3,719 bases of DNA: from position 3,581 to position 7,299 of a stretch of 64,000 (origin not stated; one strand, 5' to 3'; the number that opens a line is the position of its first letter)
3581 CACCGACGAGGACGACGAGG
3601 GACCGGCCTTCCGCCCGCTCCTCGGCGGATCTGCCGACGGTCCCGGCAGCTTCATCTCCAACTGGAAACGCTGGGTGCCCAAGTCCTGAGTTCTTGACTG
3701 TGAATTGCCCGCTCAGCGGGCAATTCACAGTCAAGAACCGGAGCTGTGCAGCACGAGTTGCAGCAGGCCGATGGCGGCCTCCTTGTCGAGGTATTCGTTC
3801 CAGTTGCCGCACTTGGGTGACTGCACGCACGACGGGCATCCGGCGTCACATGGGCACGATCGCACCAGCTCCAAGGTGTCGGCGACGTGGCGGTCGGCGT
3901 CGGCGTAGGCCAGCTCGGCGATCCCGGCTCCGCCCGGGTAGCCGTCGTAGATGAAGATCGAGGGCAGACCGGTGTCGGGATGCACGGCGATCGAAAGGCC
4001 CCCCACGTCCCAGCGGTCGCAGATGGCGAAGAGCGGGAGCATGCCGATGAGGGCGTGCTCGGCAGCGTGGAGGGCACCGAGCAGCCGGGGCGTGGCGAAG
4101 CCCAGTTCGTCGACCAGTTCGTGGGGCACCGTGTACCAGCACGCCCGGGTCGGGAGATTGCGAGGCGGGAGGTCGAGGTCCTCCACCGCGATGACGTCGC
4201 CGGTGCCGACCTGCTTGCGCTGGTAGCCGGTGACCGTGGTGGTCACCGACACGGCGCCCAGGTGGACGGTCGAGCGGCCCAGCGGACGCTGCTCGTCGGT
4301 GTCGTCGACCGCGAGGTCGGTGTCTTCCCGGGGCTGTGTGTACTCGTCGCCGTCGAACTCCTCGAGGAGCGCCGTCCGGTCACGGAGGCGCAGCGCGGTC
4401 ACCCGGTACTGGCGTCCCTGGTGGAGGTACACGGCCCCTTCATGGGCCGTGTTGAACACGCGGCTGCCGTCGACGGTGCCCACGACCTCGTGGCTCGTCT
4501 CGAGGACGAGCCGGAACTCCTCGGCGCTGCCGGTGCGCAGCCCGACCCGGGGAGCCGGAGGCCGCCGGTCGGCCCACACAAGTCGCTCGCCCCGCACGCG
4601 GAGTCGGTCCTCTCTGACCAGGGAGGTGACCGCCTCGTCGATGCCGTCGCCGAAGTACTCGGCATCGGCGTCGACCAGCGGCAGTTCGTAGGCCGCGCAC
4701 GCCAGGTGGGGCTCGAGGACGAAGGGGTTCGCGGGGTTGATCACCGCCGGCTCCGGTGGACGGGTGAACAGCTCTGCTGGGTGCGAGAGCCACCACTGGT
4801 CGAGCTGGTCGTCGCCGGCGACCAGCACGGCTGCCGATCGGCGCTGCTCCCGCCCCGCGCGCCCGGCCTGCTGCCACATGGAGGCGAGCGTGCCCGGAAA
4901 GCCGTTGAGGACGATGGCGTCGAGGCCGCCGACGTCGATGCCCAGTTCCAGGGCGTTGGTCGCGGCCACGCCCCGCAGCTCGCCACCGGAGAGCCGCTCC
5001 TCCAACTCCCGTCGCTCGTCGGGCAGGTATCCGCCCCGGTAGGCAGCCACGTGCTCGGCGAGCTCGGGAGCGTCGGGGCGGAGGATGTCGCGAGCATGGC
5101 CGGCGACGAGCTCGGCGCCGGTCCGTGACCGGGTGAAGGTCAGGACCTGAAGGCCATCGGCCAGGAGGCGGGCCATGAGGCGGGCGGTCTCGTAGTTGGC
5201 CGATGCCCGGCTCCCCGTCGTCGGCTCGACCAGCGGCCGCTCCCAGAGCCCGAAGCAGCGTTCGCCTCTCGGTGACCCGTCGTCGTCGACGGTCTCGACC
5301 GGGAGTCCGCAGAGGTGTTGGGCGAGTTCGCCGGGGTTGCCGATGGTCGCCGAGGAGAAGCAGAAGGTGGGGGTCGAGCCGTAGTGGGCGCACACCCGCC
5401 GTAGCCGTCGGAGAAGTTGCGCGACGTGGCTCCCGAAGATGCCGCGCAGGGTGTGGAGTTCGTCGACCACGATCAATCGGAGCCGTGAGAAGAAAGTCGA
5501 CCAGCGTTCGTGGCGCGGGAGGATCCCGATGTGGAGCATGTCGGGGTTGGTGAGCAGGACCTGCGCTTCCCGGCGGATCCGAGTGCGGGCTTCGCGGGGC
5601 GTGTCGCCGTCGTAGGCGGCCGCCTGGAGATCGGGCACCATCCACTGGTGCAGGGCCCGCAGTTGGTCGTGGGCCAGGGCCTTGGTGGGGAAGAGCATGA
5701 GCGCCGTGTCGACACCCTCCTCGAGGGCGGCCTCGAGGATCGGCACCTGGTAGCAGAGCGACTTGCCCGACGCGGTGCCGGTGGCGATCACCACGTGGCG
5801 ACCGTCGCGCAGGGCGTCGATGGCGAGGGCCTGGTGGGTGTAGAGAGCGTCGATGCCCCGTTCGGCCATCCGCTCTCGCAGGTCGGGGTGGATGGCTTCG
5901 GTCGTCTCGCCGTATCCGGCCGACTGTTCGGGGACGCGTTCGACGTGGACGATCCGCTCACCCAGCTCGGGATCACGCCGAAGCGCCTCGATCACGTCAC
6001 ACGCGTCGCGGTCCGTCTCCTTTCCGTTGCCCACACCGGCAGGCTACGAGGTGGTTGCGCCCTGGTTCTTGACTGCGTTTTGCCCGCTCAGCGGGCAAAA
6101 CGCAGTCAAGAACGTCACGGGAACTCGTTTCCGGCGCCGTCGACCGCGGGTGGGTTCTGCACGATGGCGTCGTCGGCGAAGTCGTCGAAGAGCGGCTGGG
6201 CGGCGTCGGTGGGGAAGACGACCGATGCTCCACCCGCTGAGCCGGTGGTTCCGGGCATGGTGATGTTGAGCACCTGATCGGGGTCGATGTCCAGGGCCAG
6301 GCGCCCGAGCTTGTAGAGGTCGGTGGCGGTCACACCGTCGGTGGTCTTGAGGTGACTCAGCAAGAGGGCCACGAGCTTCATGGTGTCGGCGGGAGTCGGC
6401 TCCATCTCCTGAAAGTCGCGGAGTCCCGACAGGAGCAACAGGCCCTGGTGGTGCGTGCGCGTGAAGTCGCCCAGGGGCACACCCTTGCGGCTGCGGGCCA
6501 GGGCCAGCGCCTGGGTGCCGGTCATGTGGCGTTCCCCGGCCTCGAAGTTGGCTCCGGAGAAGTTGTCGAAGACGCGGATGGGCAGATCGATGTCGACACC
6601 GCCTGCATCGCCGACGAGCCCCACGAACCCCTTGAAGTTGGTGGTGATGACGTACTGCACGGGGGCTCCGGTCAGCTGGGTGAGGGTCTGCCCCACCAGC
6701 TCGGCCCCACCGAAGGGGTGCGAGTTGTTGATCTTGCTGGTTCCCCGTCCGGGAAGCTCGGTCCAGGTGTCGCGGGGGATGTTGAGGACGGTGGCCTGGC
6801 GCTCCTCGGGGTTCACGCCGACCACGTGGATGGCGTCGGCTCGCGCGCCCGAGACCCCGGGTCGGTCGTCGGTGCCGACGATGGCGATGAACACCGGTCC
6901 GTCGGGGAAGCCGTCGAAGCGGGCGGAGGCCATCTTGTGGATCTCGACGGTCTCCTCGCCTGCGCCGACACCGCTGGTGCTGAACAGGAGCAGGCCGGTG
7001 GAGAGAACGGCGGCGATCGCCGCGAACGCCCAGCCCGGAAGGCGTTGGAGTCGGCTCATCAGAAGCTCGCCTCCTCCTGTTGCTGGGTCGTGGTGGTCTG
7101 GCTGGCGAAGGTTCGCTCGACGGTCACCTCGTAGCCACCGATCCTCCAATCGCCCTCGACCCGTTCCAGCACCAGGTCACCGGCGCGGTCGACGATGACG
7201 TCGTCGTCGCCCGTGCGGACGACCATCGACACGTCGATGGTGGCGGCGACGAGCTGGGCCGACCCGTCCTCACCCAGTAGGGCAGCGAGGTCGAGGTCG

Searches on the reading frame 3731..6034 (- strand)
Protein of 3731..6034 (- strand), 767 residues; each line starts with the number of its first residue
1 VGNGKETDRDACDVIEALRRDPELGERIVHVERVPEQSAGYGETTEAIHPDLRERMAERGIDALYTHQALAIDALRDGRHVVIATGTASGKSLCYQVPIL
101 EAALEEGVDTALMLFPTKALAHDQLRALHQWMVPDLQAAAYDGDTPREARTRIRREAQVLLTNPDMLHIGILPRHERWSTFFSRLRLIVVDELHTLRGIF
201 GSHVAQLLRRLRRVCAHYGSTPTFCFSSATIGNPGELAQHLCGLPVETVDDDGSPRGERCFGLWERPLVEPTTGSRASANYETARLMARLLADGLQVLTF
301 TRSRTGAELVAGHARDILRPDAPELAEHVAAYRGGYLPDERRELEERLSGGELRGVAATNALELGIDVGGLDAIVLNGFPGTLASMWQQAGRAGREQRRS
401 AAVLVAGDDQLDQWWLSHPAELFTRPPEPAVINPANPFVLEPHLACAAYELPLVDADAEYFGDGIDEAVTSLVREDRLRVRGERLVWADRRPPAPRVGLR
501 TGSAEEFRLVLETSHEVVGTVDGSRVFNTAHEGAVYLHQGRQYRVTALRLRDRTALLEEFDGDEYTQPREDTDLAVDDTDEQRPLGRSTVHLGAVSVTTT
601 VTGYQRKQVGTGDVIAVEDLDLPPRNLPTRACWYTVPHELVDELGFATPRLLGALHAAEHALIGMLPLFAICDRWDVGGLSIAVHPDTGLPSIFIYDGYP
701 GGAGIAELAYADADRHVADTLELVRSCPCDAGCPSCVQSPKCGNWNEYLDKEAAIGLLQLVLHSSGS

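Call 22: search_protein_families(library=ncbifam, max_evalue=0.00001, proteins=[window:3731-6034:-])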
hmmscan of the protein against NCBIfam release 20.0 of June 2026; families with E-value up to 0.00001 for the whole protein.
window:3731-6034:- (767 aa): 17 families
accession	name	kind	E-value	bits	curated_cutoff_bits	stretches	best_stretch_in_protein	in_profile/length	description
TIGR03817.1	DECH_helic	hypoth_equivalog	2.7e-288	958.3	874.1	1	28-763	1-740/742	helicase/secretion neighborhood putative DEAH-box helicase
TIGR04121.1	DEXH_lig_assoc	equivalog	4.2e-36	124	850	1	64-406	14-357/804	ligase-associated DNA damage response DEXH box helicase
NF010338.0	PRK13767.1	equivalog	1.3e-26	93.2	849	1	62-401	32-390/877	ATP-dependent helicase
NF041063.1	DpdF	equivalog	1e-18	67.3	550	2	76-195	156-281/813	protein DpdF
NF001308.0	PRK00254.1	equivalog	4.9e-16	58.1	1216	1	51-241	11-189/720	ATP-dependent DNA helicase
TIGR01389.1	recQ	equivalog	7.6e-16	57.7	640.2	2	329-408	251-330/591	DNA helicase RecQ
TIGR00614.1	recQ_fam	subfamily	8.3e-16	57.8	219.8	2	65-195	13-138/470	RecQ family ATP-dependent DNA helicase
NF002654.0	PRK02362.1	equivalog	2.9e-14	52.3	887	1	50-319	10-268/739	ATP-dependent DNA helicase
NF007284.0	PRK09751.1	equivalog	2.8e-13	48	1496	1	331-396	354-419/1538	ATP-dependent helicase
NF008279.0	PRK11057.1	equivalog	1.1e-12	47.2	1015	0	328-417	262-349/608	ATP-dependent DNA helicase RecQ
NF041067.1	DpdJ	equivalog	2.5e-10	38.7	800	1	184-250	361-424/1482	protein DpdJ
NF002251.0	PRK01172.1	equivalog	6e-10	38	891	1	63-320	22-262/674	ATP-dependent DNA helicase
NF010337.0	PRK13766.1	equivalog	1.7e-09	36.4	610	1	67-198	21-146/781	Hef nuclease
NF040935.1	helicase_Hel308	equivalog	2.5e-07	29.2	1200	1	52-198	15-155/704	ATP-dependent DNA helicase Hel308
NF053711.1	RNA_heli_RhlE1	exception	7e-07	28.3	750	1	64-407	24-349/434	RNA helicase RhlE1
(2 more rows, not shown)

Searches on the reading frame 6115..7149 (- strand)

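Call 22: search_protein_families(library=ncbifam, max_evalue=0.00001, proteins=[window:6115-7149:-])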
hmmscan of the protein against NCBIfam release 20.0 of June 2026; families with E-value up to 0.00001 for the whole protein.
window:6115-7149:- (344 aa): 4 families
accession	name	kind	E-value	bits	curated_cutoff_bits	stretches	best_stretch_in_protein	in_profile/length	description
NF006897.1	PRK09379.1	equivalog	6.7e-30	104.3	441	1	84-235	58-207/298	polyisoprenyl-teichoic acid--peptidoglycan teichoic acid transferase TagU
TIGR00350.1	lytR_cpsA_psr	domain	9.2e-29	100.7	62.3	1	102-241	1-145/152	LCP family glycopolymer transferase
NF047591.1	ligase_LytR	equivalog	1e-13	51.3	450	1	92-236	68-225/336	glycopolymer--peptidoglycan transferase LytR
NF051849.1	LCP_trans_Cps2A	equivalog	1.5e-10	40.9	650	1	90-235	226-374/477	LCP family glycopolymer transferase CpsA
